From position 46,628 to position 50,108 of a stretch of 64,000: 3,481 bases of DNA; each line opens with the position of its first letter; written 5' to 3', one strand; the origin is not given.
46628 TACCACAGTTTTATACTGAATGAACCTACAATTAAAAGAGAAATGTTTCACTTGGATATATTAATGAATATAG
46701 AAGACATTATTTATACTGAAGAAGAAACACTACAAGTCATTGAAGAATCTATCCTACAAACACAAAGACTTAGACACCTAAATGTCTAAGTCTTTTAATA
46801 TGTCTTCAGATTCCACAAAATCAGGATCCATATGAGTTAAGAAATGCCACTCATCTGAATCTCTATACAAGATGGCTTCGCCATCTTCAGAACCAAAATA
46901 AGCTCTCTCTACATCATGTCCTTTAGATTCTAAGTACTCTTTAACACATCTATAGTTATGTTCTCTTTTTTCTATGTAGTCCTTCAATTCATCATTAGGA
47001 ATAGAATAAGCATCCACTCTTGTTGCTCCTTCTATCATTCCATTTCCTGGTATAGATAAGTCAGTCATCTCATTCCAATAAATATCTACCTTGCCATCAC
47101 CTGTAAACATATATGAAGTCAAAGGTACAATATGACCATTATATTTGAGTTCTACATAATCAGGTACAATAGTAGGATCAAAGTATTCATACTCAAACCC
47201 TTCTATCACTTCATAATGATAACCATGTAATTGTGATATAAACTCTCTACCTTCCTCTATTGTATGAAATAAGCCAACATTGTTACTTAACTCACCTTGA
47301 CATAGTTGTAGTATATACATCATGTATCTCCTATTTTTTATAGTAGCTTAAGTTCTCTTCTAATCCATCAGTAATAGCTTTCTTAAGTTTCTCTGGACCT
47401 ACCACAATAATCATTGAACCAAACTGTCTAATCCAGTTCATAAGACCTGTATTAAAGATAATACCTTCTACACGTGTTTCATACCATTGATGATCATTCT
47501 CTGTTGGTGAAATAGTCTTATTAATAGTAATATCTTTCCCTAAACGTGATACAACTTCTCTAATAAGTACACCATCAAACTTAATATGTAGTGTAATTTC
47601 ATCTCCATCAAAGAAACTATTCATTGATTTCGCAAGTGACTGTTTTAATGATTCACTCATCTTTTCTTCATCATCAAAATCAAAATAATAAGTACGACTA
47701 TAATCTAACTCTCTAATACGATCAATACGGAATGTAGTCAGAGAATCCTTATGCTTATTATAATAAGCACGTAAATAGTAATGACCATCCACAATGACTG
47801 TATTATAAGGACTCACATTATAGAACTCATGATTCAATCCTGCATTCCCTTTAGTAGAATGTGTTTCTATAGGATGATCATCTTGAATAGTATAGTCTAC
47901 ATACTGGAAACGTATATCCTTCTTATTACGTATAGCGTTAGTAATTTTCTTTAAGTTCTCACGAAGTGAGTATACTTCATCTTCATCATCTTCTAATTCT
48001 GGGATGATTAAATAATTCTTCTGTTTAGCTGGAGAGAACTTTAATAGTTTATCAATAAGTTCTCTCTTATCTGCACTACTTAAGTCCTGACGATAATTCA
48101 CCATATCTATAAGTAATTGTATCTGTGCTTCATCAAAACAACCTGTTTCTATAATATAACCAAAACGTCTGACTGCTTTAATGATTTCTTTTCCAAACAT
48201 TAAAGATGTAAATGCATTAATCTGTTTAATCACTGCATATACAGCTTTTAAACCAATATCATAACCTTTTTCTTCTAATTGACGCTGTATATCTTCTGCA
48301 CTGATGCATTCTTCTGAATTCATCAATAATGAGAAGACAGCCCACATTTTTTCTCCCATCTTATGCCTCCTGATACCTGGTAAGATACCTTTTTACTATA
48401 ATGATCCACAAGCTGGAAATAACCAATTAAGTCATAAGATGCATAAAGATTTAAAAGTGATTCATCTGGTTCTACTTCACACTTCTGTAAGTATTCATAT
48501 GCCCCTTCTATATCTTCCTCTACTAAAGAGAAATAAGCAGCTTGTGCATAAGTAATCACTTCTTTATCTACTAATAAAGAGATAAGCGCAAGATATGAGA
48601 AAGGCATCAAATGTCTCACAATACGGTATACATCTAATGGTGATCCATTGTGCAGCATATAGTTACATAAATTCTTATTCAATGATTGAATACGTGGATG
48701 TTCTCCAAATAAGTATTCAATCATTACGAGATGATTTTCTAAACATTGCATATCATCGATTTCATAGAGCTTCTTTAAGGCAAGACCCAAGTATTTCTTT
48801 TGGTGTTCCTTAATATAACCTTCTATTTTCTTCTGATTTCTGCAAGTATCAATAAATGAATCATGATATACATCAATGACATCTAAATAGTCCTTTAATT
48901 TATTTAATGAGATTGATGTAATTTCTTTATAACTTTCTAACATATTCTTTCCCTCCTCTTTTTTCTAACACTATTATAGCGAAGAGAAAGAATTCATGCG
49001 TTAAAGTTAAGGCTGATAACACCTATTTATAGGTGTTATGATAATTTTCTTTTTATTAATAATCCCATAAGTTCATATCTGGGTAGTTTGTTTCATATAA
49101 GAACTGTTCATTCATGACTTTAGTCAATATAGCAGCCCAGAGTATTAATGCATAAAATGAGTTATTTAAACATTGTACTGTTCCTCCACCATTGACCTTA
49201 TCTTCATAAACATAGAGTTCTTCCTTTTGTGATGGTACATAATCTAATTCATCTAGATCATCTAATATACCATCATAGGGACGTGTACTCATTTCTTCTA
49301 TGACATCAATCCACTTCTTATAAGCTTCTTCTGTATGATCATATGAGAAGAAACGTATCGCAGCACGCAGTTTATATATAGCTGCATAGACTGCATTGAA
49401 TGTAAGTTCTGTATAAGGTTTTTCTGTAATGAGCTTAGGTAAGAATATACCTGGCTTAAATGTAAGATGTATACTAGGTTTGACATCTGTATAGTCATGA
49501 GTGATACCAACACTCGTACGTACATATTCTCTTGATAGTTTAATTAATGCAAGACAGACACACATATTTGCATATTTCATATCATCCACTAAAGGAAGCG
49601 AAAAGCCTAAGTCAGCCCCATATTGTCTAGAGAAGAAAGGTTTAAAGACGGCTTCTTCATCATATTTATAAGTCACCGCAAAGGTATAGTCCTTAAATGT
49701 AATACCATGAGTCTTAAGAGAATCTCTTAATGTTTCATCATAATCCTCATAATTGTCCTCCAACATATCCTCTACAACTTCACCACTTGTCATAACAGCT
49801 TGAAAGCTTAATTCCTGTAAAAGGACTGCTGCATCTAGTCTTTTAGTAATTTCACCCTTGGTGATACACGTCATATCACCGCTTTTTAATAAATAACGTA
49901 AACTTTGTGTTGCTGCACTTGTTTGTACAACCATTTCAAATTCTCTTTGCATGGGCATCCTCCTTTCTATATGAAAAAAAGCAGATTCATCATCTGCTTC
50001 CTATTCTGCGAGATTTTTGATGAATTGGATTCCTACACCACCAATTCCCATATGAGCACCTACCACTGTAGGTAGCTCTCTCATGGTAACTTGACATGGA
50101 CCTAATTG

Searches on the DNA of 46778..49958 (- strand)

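Call 28: search_dna_similar(query=window:46778-49958:-, collection=phages, mode=distant)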
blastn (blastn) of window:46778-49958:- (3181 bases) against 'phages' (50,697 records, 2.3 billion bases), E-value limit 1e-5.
No match.
